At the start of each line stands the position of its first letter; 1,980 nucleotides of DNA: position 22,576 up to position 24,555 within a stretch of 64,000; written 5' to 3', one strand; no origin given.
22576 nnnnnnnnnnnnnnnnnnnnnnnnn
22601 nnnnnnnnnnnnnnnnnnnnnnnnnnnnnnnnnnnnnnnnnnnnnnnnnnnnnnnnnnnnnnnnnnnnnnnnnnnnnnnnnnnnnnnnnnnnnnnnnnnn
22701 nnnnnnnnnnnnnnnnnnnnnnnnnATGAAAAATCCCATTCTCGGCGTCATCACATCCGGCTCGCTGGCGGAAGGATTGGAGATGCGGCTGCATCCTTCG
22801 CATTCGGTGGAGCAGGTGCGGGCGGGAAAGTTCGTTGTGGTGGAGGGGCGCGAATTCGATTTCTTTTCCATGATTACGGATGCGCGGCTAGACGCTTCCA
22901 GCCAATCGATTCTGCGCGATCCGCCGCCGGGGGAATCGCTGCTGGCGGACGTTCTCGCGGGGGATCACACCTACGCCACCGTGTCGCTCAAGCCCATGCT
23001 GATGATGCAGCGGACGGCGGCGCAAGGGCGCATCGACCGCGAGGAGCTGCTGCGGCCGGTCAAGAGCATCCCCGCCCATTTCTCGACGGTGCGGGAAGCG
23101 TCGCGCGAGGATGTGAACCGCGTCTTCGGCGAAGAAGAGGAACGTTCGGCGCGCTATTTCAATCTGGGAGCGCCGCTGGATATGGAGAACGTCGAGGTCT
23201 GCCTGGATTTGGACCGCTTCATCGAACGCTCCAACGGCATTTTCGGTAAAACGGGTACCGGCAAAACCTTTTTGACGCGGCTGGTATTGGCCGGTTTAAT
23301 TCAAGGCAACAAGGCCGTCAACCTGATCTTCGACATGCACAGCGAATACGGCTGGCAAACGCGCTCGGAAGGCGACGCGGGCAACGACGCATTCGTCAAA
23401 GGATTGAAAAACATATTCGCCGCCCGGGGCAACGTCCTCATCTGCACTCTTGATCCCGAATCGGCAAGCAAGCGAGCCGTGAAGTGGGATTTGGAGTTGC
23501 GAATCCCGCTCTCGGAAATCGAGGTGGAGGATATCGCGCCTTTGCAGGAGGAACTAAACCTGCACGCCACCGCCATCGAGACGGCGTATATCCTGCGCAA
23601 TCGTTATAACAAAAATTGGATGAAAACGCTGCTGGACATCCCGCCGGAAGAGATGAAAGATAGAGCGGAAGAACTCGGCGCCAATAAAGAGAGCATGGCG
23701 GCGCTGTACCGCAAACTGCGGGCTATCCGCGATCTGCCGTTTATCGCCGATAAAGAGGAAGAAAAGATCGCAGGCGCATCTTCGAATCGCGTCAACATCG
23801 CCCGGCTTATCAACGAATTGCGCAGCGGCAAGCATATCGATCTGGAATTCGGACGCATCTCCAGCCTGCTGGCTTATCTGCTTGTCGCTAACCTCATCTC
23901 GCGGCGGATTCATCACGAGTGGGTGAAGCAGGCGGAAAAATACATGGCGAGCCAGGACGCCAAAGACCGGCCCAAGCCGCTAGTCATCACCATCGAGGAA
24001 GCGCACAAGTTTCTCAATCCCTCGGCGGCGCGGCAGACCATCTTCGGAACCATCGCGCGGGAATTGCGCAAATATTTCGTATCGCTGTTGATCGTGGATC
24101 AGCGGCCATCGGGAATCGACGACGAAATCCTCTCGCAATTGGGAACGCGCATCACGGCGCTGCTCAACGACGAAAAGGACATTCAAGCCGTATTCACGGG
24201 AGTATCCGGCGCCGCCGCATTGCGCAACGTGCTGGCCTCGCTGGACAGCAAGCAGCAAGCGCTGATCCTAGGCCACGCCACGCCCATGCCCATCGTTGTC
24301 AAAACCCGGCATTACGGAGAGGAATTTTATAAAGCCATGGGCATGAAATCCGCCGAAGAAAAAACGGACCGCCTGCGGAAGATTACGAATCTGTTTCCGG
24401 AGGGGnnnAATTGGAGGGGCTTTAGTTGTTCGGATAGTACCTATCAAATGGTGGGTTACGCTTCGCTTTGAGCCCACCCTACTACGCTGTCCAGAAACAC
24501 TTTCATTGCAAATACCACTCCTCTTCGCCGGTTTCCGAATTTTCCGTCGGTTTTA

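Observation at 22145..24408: Translationally coupled two-gene module: barrel-like 194-aa protein plus HerA/FtsK-type ATPase, next to a decayed TA locus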

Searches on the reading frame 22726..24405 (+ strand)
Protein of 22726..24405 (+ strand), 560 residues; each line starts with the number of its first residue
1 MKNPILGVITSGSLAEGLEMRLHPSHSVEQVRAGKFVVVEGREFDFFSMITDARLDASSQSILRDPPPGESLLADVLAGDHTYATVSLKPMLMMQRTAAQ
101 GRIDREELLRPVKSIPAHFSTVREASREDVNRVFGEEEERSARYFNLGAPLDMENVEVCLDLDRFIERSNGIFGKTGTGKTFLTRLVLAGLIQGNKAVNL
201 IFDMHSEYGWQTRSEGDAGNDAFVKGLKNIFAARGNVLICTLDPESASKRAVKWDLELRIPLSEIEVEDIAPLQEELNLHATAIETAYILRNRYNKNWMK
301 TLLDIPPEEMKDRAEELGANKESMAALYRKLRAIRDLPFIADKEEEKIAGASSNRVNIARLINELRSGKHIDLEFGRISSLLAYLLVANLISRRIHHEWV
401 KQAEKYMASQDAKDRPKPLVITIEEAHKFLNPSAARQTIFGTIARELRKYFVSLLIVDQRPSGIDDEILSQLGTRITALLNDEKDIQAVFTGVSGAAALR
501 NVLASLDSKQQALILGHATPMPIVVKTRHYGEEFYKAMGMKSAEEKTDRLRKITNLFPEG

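Call 3: search_protein_families(library=pfam, proteins=[window:22726-24405:+], max_evalue=1)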
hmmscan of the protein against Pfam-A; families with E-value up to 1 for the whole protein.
window:22726-24405:+ (560 aa): 7 families
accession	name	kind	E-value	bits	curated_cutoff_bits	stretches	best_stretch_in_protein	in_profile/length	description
PF01935.23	DUF87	-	5e-33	115.5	23.2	1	146-395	2-220/220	Helicase HerA, central domain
PF09378.16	HAS-barrel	-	7.2e-07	29.7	25.2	1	7-91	2-81/90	HAS barrel domain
PF13401.12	AAA_22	-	9.9e-05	23.1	27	1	172-194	10-32/130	AAA domain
PF05872.18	HerA_C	-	0.00052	19.2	22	1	413-479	254-320/502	Helicase HerA-like C-terminal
PF03627.19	PapG_N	-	0.058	13.5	25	1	182-240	80-138/226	PapG carbohydrate binding domain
PF00004.35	AAA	-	0.15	12.9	21.2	0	172-189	3-20/131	ATPase family associated with various cellular activities (AAA)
PF00005.33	ABC_tran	-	0.53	11.3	25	0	171-189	15-33/137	ABC transporter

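Call 4: search_protein_families(library=padloc, proteins=[window:22726-24405:+], max_evalue=1)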
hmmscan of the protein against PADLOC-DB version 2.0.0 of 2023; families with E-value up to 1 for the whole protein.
window:22726-24405:+ (560 aa): 17 families
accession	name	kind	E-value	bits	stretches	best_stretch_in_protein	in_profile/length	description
PDLC04105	HerA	-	1.1e-34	118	2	405-528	414-536/576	-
PDLC02185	HerA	-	2.3e-23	80.8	2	414-528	442-562/585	-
PDLC04100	HerA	-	2.3e-22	77.4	2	413-528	435-556/580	-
PDLC04103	HerA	-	1.7e-21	74.2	2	408-528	431-557/579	-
PDLC04102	HerA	-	2.6e-21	73.7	2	395-529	490-621/654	-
PDLC02188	HerA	-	6.2e-20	69.5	2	388-527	396-542/578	-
PDLC04098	HerA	-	2.6e-19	67.2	2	402-531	513-650/686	-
PDLC04106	HerA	-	3e-17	60.4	2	415-534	508-635/667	-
PDLC04097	HerA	-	3.6e-14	50.3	2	410-529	466-594/618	-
PDLC04140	mad8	-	4.8e-13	47.3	1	172-528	32-300/314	mads_8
PDLC04104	HerA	-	5.5e-12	43.1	1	413-526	215-335/379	-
PDLC01055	HerA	-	2.7e-08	31.1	2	111-208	104-199/532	Type III coevolved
PDLC04099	HerA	-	3.9e-07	27.6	1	109-208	112-210/214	-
PDLC04107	HerA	-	4.3e-06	24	1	145-213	147-215/306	-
PDLC04101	HerA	-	1.8e-05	21.7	1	123-209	125-210/400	-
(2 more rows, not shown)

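Call 5: search_protein_families(library=ncbifam, proteins=[window:22726-24405:+], max_evalue=1)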
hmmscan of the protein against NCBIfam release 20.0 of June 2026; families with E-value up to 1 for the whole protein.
window:22726-24405:+ (560 aa): 11 families
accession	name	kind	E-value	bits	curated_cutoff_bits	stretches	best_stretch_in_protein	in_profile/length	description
NF042944.1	HerA_antiphage_2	equivalog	1.8e-22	79.8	850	2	387-528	395-543/576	anti-phage-associated helicase HerA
NF042943.1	HerA_antiphage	equivalog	1.6e-21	76.5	800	2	413-528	429-550/566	anti-phage-associated helicase HerA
NF040937.1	HerA_Thermprot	equivalog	1.6e-21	76.3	800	2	414-530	346-464/487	DNA double-strand break repair helicase HerA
NF040819.1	helicase_HerA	equivalog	2e-19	69.6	970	2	398-530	381-517/561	DNA double-strand break repair helicase HerA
NF053655.1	CedD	equivalog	7.3e-16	57.9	600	2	385-528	389-526/527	DNA-translocating ATPase CedD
NF033849.1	ser_rich_anae_1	subfamily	1.4e-05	22.7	650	1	414-492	1014-1102/1163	serine-rich protein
NF045975.1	VirB4_plasma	equivalog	3e-05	21.9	590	2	384-462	737-805/894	Mbov_0397 family ICE element conjugal transfer ATPase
TIGR03880.1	KaiC_arch_3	hypoth_equivalog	0.018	14.6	249.45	1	172-207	21-57/224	KaiC domain-containing protein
NF041214.1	plasmid_TraB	equivalog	0.031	12.8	800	1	419-485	348-414/639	plasmid transfer protein TraB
TIGR02142.1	modC_ABC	equivalog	0.064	12.5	285.05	1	157-197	11-52/353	molybdenum ABC transporter ATP-binding protein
TIGR00929.1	VirB4_CagE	subfamily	0.16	10.1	643.1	0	172-202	442-472/792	VirB4 family type IV secretion/conjugal transfer ATPase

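Call 14: find_homologous_proteins(query=window:22726-24405:+, max_evalue=1e-10)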
Query window:22726-24405:+ (560 aa): 8000 proteins with E <= 1e-10 among 8000 candidates; the best 120 are listed.
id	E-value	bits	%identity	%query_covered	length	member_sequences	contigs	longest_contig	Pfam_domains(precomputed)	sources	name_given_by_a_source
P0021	0.0e+0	1212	98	100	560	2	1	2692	PF01935.24,PF09378.17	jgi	-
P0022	7.8e-282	954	78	99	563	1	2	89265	PF01935.24,PF09378.17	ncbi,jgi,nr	ncbi:MAG: ATP-binding protein [Candidatus Omnitrophota bacterium]|jgi:DNA helicase HerA-like ATPase|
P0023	1.6e-279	946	77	99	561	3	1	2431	PF01935.24,PF09378.17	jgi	jgi:uncharacterized protein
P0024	1.8e-278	942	76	99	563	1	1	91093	PF01935.24,PF09378.17,PF13401.13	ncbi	-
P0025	1.8e-277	939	76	99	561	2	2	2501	PF01935.24,PF09378.17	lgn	-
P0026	1.1e-275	933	74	100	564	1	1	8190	PF01935.24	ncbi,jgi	-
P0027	1.4e-273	926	75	100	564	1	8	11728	PF01935.24,PF09378.17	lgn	-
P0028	7.1e-273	924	76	99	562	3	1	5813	PF01935.24,PF09378.17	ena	-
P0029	7.4e-273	924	75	99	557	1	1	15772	PF01935.24,PF09378.17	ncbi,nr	ncbi:MAG: ATP-binding protein [Candidatus Omnitrophica bacterium]|nr:ATP-binding protein [Candidatus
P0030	3.1e-266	902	74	99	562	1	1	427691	PF01935.24,PF09378.17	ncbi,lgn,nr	ncbi:MAG: DUF87 domain-containing protein [bacterium]|nr:DUF87 domain-containing protein [bacterium]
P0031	6.2e-266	901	74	100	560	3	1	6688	PF01935.24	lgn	-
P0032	6.8e-266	901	74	99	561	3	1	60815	PF01935.24,PF09378.17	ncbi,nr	ncbi:MAG: ATP-binding protein [Candidatus Hinthialibacter antarcticus]|nr:ATP-binding protein [Candi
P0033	1.3e-263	893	72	100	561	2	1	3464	PF01935.24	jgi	jgi:uncharacterized protein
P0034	1.9e-263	893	74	99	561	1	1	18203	PF01935.24,PF09378.17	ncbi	-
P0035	9.0e-262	887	72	99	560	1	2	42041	PF01935.24,PF09378.17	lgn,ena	-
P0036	2.5e-259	879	73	100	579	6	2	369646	PF01935.24,PF09378.17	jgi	jgi:DNA helicase HerA-like ATPase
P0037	5.2e-259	878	71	100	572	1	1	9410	PF01935.24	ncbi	-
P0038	1.3e-258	877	70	100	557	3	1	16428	PF01935.24,PF09378.17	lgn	-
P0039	5.0e-257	872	74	94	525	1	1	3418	PF01935.24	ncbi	ncbi:MAG: helicase HerA domain-containing protein, partial [Candidatus Hinthialibacter sp.]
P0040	2.2e-249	846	71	96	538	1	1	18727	PF01935.24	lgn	-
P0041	1.6e-248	844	69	99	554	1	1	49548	PF01935.24,PF09378.17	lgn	-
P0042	2.2e-205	701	59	99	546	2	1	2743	PF01935.24,PF09378.17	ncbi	-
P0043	9.1e-203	693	59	99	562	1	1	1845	PF01935.24,PF09378.17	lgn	-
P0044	4.5e-202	690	61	96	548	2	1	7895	PF01935.24,PF09378.17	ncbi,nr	ncbi:MAG: ATP-binding protein [bacterium]|nr:ATP-binding protein [bacterium]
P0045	5.4e-202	690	60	99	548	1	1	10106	PF01935.24,PF09378.17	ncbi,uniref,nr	ncbi:DUF87 domain-containing protein [candidate division KSB3 bacterium]|uniref:DUF87 domain-contain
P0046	4.1e-201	687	61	96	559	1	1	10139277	PF01935.24,PF09378.17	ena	-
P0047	7.6e-201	686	60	97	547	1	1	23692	PF01935.24,PF09378.17,PF13401.13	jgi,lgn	jgi:hypothetical protein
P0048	7.3e-200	683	60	98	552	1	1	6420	PF01935.24,PF09378.17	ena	-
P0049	2.6e-199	681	60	98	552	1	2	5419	PF01935.24,PF09378.17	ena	-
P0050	3.3e-199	681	58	99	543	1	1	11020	PF01935.24,PF09378.17,PF05872.19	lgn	-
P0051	4.9e-199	680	60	98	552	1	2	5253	PF01935.24,PF09378.17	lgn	-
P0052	5.0e-199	680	61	96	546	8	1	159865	PF01935.24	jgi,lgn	-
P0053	5.3e-199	680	60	97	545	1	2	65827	PF01935.24,PF09378.17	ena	-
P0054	8.2e-199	680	61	96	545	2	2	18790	PF01935.24,PF09378.17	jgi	-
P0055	1.1e-198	679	59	96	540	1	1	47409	PF01935.24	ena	-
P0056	1.1e-198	679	59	97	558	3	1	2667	PF01935.24,PF09378.17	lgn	-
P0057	1.2e-198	679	60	97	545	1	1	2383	PF01935.24,PF09378.17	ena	-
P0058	1.6e-198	679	59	97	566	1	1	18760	PF01935.24,PF09378.17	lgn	-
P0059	2.0e-198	678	60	97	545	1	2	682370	PF01935.24,PF09378.17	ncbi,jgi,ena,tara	tara:strand:- start:6870 stop:8507 length:1638 start_codon:yes stop_codon:yes gene_type:complete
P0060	2.1e-198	678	60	97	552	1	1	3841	PF01935.24,PF09378.17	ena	-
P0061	2.1e-198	678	60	97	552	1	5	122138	PF01935.24,PF09378.17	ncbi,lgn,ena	-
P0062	3.0e-198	678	60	97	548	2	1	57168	PF01935.24,PF09378.17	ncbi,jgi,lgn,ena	-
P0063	3.3e-198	678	59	97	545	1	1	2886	PF01935.24,PF09378.17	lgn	-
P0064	3.3e-198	678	59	98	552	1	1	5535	PF01935.24,PF09378.17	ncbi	-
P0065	3.6e-198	677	59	97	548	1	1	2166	PF01935.24,PF09378.17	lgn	-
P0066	3.9e-198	677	57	99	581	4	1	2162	PF01935.24,PF09378.17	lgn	-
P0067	4.9e-198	677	59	97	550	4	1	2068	PF01935.24,PF09378.17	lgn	-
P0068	4.9e-198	677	60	97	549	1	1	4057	PF01935.24,PF09378.17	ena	-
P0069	5.6e-198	677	61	97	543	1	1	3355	PF01935.24,PF09378.17,PF13401.13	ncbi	-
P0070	7.3e-198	676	60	96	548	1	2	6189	PF01935.24,PF09378.17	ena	-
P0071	7.4e-198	676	59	97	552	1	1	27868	PF01935.24,PF09378.17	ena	-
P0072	1.2e-197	676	59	98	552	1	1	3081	PF01935.24,PF09378.17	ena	-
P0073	1.3e-197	676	59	97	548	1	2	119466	PF01935.24,PF09378.17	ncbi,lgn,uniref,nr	ncbi:ATPase [candidate division KSB3 bacterium]|uniref:ATPase n=1 Tax=candidate division KSB3 bacter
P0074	1.3e-197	676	59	97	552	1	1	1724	PF01935.24,PF09378.17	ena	-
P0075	1.4e-197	676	60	97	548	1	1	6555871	PF01935.24,PF09378.17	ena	-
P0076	2.8e-197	675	59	98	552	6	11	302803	PF01935.24,PF09378.17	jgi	jgi:DNA helicase HerA-like ATPase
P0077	4.0e-197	674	59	96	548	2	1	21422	PF01935.24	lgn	-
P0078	9.5e-197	673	59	97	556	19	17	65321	PF01935.24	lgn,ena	-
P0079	9.6e-197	673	59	97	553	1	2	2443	PF01935.24,PF09378.17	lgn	-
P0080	1.0e-196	673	59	96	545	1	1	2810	PF01935.24,PF09378.17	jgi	jgi:DNA helicase HerA-like ATPase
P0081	1.2e-196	672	58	97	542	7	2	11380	PF01935.24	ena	-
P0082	1.2e-196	672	58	95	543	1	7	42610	PF01935.24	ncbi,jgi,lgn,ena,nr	ncbi:MAG TPA: ATP-binding protein [Candidatus Eremiobacteraeota bacterium]|nr:MAG: AAA-like domain p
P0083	1.3e-196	672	59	97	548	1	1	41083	PF01935.24,PF09378.17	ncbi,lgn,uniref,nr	ncbi:ATPase [candidate division KSB3 bacterium]|uniref:ATPase n=1 Tax=candidate division KSB3 bacter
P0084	2.0e-196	672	57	99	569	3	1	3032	PF01935.24,PF09378.17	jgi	jgi:DNA helicase HerA-like ATPase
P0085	2.2e-196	672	59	97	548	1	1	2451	PF01935.24,PF09378.17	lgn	-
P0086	2.4e-196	671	58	99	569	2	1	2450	PF01935.24,PF09378.17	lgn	-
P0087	3.4e-196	671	59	97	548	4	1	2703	PF01935.24,PF09378.17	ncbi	-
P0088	5.4e-196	670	58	99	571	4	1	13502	PF01935.24,PF09378.17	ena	-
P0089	6.3e-196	670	58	97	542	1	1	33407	PF01935.24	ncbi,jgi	-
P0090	8.7e-196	670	59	97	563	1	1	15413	PF01935.24,PF09378.17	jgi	-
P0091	1.0e-195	669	59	96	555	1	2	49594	PF01935.24,PF09378.17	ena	-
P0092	1.4e-195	669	58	99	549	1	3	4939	PF01935.24,PF09378.17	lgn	-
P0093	2.4e-195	668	59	97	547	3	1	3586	PF01935.24,PF09378.17,PF05872.19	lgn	-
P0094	3.2e-195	668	59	99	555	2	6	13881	PF01935.24,PF09378.17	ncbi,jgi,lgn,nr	ncbi:MAG: ATP-binding protein [Candidatus Vecturithrix sp.]|jgi:DNA helicase HerA-like ATPase|nr:ATP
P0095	5.2e-195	667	57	99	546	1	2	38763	PF01935.24,PF09378.17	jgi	jgi:DNA helicase HerA-like ATPase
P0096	6.9e-195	667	57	99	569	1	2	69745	PF01935.24,PF09378.17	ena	-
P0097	1.0e-194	666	58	94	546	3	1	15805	PF01935.24,PF09378.17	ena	-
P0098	1.6e-194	665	58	99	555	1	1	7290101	PF01935.24,PF09378.17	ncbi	-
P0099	1.8e-194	665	57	99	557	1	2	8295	PF01935.24,PF09378.17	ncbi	-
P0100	1.9e-194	665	58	97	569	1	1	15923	PF01935.24,PF09378.17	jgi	jgi:DNA helicase HerA-like ATPase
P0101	3.7e-194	664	59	97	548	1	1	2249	PF01935.24,PF09378.17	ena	-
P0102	4.0e-194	664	59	98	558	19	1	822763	PF01935.24,PF09378.17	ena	-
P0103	4.1e-194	664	57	98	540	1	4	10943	PF01935.24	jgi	-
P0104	4.5e-194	664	59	97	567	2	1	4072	PF01935.24,PF09378.17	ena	-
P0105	4.9e-194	664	58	99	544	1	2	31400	PF01935.24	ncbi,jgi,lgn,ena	jgi:uncharacterized protein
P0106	6.1e-194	664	58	99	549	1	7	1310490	PF01935.24,PF05872.19,PF13401.13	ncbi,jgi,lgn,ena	ncbi:MAG: ATP-binding protein [Bacillota bacterium]|jgi:DNA helicase HerA-like ATPase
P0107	6.5e-194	663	59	97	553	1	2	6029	PF01935.24,PF09378.17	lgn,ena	-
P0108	6.5e-194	663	59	96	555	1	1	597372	PF01935.24,PF09378.17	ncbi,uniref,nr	ncbi:hypothetical protein U27_06747 [Candidatus Vecturithrix granuli]|uniref:Uncharacterized protein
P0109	7.8e-194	663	59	96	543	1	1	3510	PF01935.24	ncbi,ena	-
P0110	1.6e-193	662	59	97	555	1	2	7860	PF01935.24,PF09378.17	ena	-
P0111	1.8e-193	662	58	98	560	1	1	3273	PF01935.24,PF09378.17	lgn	-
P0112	1.9e-193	662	56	95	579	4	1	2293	PF01935.24,PF09378.17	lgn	-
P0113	2.0e-193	662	58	99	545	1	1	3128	PF01935.24,PF09378.17,PF13401.13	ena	-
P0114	3.1e-193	661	59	97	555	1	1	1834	PF01935.24,PF09378.17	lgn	-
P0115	3.1e-193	661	58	99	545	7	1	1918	PF01935.24,PF09378.17,PF13401.13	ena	-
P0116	3.3e-193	661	59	96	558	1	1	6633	PF01935.24,PF09378.17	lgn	-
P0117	3.3e-193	661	58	95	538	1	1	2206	PF01935.24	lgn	-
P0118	3.6e-193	661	58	97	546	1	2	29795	PF01935.24,PF09378.17,PF13401.13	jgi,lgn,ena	-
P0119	3.8e-193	661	57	99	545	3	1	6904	PF01935.24,PF09378.17,PF13401.13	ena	-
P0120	4.6e-193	661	59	95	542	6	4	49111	PF01935.24,PF05872.19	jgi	jgi:DNA helicase HerA-like ATPase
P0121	4.8e-193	661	59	96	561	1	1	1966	PF01935.24,PF09378.17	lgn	-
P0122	5.2e-193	660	57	99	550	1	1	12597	PF01935.24,PF09378.17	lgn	-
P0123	6.5e-193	660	58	98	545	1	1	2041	PF01935.24,PF09378.17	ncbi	-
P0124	6.9e-193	660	59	95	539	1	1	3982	PF01935.24,PF09378.17,PF05872.19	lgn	-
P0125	8.0e-193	660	59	96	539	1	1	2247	PF01935.24,PF09378.17,PF05872.19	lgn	-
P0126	9.5e-193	660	58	98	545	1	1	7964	PF01935.24,PF09378.17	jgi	jgi:DNA helicase HerA-like ATPase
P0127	1.1e-192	659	58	98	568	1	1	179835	PF01935.24,PF09378.17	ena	-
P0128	1.1e-192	659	58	95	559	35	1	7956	PF01935.24,PF09378.17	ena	-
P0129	1.2e-192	659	55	99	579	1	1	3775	PF01935.24,PF09378.17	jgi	-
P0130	1.3e-192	659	59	95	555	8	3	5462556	PF01935.24,PF09378.17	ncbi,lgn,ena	-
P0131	1.6e-192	659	58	97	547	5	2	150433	PF01935.24,PF09378.17,PF13401.13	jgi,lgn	jgi:hypothetical protein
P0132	2.3e-192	658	58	97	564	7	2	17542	PF01935.24,PF09378.17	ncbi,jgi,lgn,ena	ncbi:MAG: hypothetical protein RUDDFDWM_001845 [Candidatus Fervidibacterota bacterium]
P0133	2.4e-192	658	59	97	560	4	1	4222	PF01935.24,PF09378.17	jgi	-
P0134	3.8e-192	658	58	99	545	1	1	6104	PF01935.24,PF09378.17,PF13401.13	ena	-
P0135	5.1e-192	657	58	98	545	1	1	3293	PF01935.24,PF09378.17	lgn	-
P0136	6.0e-192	657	57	97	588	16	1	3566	PF01935.24,PF09378.17,PF13401.13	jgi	jgi:DNA helicase HerA-like ATPase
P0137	6.2e-192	657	58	97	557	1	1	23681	PF01935.24,PF09378.17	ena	-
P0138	6.3e-192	657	59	95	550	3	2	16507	PF01935.24,PF09378.17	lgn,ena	-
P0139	6.3e-192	657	58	98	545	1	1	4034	PF01935.24,PF09378.17,PF13401.13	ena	-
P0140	7.0e-192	657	58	98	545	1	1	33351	PF01935.24,PF09378.17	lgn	-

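Call 15: search_solved_structures(query=window:22726-24405:+, max_evalue=0.01)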
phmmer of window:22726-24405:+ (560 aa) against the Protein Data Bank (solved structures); distinct sequences matched with E-value up to 0.01: 10.
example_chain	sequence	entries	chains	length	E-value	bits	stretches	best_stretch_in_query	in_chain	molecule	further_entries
8wiv_A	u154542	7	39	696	8.5e-20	74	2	409-523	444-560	Helicase HerA central domain-containing protein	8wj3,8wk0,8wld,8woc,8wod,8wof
9c1m_M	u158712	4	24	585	3.8e-16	62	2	389-528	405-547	ATP-binding protein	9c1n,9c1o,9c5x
4d2i_A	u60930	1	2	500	2.5e-15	59.3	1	416-528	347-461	HERA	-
9x1l_A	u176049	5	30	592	1.2e-14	57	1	397-530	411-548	DNA helicase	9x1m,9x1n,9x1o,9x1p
8xau_A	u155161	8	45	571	2.9e-13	52.5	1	386-527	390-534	ATP-binding protein | HerA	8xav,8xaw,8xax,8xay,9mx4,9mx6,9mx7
8j4u_M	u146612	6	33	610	6.1e-10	41.5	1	412-525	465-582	Nucleoside triphosphate hydrolase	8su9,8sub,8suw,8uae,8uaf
8ziq_M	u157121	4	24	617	1.2e-09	40.5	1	386-524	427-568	HerA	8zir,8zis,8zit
8wet_A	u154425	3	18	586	1.3e-09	40.5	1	418-490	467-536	TdpA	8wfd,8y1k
8yho_A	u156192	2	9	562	2.2e-05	26.4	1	414-526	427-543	DUF87 domain-containing protein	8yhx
11kk_A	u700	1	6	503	0.0015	20.4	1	403-489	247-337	HerA like helicase YjgR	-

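Call 17: find_encoding_contigs(protein=P0098, flank=6000, max_places=2)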
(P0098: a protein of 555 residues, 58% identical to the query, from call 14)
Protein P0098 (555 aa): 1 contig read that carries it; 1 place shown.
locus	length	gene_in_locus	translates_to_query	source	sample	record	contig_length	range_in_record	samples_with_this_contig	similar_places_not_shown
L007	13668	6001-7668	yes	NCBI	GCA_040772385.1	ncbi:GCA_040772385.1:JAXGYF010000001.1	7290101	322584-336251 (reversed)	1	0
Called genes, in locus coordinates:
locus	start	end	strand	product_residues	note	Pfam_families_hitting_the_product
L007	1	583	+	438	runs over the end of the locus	PF00989:PAS, PF13188:PAS_8, PF08448:PAS_4 (weak), PF13426:PAS_9, PF00211:Guanylate_cyc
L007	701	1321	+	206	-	PF02390:Methyltransf_4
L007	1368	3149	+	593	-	PF01807:Zn_ribbon_DnaG, PF08275:DNAG_N, PF13662:Toprim_4, PF01751:Toprim, PF13155:Toprim_2, PF13362:Toprim_3, PF10410:DnaB_bind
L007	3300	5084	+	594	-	PF03979:Sigma70_r1_1, PF00140:Sigma70_r1_2, PF04545:Sigma70_r4 (faint), PF04542:Sigma70_r2, PF04539:Sigma70_r3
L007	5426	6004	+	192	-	-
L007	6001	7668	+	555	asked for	PF09378:HAS-barrel (weak), PF01935:DUF87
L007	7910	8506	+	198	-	-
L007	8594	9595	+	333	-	PF01515:PTA_PTB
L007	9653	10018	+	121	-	PF12973:Cupin_7, PF00190:Cupin_1 (weak), PF02311:AraC_binding, PF07883:Cupin_2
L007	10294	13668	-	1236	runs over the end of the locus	PF13360:PQQ_2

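Call 18: find_encoding_contigs(protein=P0106, flank=6000, max_places=2)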
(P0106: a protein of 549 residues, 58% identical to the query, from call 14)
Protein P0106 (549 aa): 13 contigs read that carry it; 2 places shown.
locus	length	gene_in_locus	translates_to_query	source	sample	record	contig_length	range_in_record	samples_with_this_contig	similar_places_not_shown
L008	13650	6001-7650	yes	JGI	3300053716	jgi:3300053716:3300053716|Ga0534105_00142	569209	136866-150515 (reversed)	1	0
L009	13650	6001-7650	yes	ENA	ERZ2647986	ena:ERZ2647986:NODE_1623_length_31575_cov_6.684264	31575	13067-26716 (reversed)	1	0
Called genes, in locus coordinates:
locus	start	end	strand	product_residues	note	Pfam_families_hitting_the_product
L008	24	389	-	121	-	PF00005:ABC_tran (faint)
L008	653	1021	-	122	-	-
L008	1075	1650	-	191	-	PF10646:Germane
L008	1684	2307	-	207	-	PF00293:NUDIX (faint)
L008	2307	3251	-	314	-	PF13793:Pribosyltran_N, PF00156:Pribosyltran, PF14572:Pribosyl_synth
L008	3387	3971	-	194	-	-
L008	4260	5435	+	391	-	PF09376:NurA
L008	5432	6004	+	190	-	-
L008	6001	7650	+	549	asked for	PF01935:DUF87, PF05872:HerA_C (faint), PF13401:AAA_22 (faint)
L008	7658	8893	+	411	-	PF00149:Metallophos, PF12850:Metallophos_2 (faint)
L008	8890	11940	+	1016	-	PF02463:SMC_N, PF13175:AAA_15 (weak), PF13476:AAA_23, PF04423:Rad50_zn_hook (weak), PF13558:SbcC_Walker_B (weak)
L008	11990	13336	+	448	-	PF07690:MFS_1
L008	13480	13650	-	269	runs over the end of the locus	PF05504:Spore_GerAC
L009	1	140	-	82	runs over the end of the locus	-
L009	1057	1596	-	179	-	PF10646:Germane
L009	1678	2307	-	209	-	-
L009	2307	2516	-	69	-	PF14572:Pribosyl_synth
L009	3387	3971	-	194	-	-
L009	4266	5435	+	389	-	PF09376:NurA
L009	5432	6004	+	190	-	-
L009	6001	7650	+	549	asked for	PF01935:DUF87, PF05872:HerA_C (faint), PF13401:AAA_22 (faint)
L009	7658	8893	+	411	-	PF00149:Metallophos, PF12850:Metallophos_2 (faint)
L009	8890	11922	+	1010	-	PF02463:SMC_N, PF13175:AAA_15 (weak), PF13476:AAA_23, PF13558:SbcC_Walker_B (weak)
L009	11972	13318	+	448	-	PF07690:MFS_1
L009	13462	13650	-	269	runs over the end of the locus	PF05504:Spore_GerAC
